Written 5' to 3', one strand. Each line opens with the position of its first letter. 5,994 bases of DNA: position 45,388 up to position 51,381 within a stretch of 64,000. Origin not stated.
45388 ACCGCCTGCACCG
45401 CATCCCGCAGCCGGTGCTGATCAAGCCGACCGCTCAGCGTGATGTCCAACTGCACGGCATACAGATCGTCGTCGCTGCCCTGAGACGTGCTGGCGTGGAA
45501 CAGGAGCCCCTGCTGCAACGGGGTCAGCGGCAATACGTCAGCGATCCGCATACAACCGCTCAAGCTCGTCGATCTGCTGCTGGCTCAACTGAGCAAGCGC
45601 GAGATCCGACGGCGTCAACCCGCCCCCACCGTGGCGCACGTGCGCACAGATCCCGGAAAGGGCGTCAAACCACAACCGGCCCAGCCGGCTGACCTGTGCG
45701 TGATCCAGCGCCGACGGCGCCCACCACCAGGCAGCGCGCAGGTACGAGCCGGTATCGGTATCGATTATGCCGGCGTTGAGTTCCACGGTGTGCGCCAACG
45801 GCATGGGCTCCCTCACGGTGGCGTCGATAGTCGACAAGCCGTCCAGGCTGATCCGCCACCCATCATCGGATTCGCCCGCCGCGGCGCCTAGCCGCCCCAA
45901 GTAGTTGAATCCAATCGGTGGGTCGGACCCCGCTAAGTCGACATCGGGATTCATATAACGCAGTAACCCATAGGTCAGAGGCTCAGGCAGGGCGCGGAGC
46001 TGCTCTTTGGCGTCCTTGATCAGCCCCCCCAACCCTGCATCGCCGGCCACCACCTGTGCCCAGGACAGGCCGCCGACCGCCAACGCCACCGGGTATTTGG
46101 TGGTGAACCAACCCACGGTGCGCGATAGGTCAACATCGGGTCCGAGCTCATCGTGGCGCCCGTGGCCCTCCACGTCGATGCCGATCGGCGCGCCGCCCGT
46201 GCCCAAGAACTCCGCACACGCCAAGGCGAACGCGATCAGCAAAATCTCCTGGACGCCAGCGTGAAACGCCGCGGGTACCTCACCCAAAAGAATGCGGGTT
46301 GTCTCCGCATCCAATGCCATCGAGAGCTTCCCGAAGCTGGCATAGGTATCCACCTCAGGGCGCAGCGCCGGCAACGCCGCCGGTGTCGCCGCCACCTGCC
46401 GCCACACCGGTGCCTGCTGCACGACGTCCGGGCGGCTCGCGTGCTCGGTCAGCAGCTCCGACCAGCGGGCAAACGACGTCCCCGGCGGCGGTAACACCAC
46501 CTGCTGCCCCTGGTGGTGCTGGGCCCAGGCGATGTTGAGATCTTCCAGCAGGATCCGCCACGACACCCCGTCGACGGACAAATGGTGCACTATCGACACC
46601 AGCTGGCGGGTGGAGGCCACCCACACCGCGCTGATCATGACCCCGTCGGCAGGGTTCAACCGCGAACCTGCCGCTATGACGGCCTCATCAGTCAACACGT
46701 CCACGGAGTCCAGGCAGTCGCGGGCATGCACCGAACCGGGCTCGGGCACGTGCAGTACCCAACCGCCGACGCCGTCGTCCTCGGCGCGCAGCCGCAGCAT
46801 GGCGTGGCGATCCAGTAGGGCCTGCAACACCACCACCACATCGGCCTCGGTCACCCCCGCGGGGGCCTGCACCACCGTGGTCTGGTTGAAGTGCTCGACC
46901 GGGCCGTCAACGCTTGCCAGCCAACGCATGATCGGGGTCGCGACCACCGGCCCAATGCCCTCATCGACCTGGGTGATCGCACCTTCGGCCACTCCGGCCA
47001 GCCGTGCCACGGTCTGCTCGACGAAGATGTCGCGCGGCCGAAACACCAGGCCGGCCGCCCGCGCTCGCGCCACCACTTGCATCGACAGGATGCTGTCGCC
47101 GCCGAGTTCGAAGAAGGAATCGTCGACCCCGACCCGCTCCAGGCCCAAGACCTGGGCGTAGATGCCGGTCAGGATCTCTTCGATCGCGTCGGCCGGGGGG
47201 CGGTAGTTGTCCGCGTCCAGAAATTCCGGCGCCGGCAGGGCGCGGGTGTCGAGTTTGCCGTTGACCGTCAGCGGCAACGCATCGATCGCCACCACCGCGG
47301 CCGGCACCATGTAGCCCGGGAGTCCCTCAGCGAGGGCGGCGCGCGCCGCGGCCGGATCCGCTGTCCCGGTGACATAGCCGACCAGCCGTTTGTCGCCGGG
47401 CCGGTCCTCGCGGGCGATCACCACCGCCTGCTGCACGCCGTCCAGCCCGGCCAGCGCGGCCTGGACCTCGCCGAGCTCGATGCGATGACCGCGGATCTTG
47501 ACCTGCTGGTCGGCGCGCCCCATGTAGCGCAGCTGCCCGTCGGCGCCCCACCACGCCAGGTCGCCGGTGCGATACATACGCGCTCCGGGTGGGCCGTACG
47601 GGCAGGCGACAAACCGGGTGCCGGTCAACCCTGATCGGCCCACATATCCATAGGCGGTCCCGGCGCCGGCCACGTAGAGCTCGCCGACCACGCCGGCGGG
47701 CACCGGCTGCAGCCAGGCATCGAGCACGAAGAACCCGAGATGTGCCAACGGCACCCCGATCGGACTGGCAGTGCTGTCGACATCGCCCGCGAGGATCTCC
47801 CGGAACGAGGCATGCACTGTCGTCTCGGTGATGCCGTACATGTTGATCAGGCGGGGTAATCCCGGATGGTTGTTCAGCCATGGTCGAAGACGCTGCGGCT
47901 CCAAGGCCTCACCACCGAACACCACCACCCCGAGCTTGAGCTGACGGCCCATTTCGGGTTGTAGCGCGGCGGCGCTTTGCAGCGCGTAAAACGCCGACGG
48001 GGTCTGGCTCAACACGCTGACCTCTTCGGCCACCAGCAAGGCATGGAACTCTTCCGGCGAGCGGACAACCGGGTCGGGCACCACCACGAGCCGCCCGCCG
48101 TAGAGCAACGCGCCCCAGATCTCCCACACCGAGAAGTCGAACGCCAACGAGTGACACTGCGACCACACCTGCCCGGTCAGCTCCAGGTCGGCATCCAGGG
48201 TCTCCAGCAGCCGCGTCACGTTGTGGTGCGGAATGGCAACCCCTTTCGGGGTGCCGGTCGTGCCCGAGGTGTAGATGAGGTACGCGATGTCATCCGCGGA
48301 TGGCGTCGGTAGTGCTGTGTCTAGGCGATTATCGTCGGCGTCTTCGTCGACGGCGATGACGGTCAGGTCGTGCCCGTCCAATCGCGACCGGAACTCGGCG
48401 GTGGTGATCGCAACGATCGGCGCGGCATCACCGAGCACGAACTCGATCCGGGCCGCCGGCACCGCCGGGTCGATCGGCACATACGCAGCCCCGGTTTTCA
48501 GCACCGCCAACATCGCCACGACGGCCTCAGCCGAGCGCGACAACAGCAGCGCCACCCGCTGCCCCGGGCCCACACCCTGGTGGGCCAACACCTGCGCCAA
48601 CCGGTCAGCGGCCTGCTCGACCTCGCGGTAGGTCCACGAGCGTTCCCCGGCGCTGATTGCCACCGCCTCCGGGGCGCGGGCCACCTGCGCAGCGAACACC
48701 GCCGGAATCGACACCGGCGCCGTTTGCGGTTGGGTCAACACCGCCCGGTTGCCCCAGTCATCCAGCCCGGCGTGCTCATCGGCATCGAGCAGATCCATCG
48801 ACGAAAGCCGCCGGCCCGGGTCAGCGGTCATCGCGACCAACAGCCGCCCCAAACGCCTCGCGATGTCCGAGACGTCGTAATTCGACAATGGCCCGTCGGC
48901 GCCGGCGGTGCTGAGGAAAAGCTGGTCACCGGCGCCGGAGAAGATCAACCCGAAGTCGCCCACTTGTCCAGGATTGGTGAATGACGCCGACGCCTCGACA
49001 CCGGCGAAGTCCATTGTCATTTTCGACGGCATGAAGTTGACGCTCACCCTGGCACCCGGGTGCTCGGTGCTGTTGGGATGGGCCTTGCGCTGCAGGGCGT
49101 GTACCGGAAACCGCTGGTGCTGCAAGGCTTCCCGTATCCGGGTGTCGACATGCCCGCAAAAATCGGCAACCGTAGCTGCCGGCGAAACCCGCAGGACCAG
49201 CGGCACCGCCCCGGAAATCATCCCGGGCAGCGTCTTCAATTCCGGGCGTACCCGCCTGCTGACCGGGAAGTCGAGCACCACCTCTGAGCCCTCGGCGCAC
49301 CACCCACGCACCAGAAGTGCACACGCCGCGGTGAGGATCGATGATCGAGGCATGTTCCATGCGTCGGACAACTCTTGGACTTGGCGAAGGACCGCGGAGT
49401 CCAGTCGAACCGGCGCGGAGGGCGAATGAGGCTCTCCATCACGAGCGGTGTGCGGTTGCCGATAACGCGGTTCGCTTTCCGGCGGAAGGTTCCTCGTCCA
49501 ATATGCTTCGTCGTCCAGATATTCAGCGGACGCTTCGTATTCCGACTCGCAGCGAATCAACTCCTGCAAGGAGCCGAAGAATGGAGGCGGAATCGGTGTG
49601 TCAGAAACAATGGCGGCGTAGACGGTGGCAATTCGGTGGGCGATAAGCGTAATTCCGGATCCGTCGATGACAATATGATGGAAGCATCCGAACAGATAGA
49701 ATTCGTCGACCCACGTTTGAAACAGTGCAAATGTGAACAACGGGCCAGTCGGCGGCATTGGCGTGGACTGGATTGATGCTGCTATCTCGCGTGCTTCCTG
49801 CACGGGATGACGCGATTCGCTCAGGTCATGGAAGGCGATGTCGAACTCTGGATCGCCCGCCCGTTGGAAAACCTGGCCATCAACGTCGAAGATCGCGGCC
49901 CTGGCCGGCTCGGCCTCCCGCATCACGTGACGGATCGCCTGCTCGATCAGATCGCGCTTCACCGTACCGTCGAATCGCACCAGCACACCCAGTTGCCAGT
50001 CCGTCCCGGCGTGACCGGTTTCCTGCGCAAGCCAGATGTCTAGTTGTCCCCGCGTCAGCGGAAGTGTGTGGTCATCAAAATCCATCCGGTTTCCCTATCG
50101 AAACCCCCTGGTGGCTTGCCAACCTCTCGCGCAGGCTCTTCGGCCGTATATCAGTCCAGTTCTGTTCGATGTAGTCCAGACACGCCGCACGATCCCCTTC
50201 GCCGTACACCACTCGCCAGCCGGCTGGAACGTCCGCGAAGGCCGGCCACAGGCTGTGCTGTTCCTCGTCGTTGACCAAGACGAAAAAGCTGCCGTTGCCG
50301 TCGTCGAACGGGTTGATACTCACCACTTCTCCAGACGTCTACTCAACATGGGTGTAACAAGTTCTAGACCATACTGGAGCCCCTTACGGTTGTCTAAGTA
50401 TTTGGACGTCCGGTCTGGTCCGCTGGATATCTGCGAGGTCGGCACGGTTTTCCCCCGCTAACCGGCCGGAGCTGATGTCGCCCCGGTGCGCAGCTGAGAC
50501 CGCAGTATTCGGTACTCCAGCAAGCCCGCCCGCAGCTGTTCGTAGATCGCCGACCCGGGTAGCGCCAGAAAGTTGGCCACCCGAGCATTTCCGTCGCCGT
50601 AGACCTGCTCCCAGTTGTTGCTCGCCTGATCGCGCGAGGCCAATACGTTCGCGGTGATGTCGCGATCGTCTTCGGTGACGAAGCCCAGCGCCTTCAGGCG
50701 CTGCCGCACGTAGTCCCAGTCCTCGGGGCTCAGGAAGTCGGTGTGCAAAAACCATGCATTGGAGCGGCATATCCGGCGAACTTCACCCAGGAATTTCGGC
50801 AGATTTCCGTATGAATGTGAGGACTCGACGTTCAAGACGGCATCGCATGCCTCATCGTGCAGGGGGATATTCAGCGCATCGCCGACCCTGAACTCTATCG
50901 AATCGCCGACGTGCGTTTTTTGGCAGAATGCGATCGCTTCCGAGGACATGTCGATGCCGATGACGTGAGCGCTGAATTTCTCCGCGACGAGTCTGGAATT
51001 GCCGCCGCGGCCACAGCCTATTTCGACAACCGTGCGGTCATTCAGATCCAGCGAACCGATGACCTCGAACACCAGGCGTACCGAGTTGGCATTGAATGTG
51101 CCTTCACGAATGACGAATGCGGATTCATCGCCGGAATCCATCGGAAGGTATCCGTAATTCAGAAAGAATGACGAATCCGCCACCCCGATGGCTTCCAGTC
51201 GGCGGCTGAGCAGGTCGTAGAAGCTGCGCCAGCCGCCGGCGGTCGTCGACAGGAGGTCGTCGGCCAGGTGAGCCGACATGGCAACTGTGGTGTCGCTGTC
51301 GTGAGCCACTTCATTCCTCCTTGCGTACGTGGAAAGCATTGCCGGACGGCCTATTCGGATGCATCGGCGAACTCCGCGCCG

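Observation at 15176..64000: Large accessory glyco-lipopeptide cluster directly after tRNA-Arg(ACG): candidate undescribed pathway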

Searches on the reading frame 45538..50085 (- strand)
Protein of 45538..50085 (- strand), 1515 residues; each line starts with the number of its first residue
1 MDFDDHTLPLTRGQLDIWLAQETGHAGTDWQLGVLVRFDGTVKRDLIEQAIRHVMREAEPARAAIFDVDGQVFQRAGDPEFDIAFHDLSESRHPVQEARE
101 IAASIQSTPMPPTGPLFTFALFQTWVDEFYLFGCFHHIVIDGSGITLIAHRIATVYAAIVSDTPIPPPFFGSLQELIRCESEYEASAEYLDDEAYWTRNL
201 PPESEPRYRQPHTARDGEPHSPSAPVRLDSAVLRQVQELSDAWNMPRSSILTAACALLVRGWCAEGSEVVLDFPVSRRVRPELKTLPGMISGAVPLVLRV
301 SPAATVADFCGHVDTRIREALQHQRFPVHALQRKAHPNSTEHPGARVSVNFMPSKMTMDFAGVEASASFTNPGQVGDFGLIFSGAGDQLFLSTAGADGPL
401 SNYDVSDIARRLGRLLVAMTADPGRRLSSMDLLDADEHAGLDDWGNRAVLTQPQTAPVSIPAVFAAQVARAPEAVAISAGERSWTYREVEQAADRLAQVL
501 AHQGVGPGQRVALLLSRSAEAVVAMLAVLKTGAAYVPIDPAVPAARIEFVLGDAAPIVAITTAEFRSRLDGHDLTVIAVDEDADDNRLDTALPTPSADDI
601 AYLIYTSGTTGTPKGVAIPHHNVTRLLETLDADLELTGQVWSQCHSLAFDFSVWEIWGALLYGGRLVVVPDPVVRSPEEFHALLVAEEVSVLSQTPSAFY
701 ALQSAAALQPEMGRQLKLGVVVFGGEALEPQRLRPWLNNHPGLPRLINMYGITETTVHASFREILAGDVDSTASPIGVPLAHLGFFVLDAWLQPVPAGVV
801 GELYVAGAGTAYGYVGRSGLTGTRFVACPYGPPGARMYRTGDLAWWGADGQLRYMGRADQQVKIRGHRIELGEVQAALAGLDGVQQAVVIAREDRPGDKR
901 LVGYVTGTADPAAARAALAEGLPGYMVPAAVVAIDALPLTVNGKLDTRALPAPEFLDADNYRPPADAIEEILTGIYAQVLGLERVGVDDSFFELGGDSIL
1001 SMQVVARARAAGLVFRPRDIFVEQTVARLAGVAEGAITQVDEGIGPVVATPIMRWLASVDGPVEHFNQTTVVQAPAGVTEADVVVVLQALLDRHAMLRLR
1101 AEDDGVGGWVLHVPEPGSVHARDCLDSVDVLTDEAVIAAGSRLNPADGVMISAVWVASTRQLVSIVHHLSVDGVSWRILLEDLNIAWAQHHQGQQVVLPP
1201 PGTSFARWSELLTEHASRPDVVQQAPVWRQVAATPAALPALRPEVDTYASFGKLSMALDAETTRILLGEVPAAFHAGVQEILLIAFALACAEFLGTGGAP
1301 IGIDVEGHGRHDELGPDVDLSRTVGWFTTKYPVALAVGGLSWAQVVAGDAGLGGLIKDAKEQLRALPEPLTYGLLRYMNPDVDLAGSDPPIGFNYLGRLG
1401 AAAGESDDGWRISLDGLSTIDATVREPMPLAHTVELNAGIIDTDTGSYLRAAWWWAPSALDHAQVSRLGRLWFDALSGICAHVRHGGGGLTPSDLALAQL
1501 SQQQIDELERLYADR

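Call 7: search_protein_families(library=pfam, proteins=[window:45538-50085:-], max_evalue=0.00001)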
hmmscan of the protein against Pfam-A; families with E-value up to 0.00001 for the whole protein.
window:45538-50085:- (1515 aa): 4 families
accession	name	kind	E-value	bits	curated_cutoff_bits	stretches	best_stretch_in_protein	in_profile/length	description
PF00501.34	AMP-binding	-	1.6e-84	284.3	29.9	1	464-814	1-383/384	AMP-binding enzyme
PF00668.25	Condensation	-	1.9e-65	221.8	30.6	2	6-439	3-453/456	Condensation domain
PF00550.31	PP-binding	-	6.6e-11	42.7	20.8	1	972-1031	3-65/67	Phosphopantetheine attachment site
PF13193.12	AMP-binding_C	-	2.3e-09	38.5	24.5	1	873-944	1-76/76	AMP-binding enzyme C-terminal domain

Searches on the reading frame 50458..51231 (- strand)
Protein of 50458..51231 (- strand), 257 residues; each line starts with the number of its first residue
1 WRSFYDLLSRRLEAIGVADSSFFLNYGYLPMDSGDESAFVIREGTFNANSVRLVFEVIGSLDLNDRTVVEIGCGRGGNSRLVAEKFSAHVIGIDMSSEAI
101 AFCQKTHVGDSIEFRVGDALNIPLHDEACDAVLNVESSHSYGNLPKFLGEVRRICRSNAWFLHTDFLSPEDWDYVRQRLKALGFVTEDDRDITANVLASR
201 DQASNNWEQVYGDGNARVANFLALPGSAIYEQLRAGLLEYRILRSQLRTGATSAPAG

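Call 68: find_related_loci(query=window:50458-51231:-, collection=metagenome_contigs, flank=10000)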
Query window:50458-51231:- (257 aa) in metagenome_contigs; peptide patterns used: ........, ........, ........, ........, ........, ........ (x = any residue, [..] = any of these).
170 stretches matched a pattern; 46 encode a relative of the query (tblastn E <= 1e-3); 46 distinct loci.
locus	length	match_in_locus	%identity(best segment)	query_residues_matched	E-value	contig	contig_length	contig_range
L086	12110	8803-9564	87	1-254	7e-151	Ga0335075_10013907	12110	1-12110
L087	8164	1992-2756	86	1-255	1e-150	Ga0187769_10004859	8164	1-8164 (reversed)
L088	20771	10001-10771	83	1-257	2e-147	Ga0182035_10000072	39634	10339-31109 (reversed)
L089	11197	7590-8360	83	1-257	2e-147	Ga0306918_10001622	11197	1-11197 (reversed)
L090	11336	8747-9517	83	1-257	2e-147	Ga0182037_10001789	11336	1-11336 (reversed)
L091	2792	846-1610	84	1-255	9e-155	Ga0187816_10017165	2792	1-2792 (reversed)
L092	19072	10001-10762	85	1-254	3e-147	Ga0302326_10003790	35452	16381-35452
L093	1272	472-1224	85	1-251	2e-161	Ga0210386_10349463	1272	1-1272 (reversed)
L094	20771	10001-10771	83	1-257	2e-147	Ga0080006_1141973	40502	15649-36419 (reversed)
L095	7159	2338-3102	84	1-255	7e-147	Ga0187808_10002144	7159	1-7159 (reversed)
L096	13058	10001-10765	85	1-255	6e-147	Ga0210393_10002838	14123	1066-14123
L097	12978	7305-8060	86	1-252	1e-146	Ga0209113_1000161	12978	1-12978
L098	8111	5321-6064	86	1-248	4e-146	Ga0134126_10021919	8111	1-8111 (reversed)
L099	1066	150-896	87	1-249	4e-161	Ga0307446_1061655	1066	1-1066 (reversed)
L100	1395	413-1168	85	1-252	3e-159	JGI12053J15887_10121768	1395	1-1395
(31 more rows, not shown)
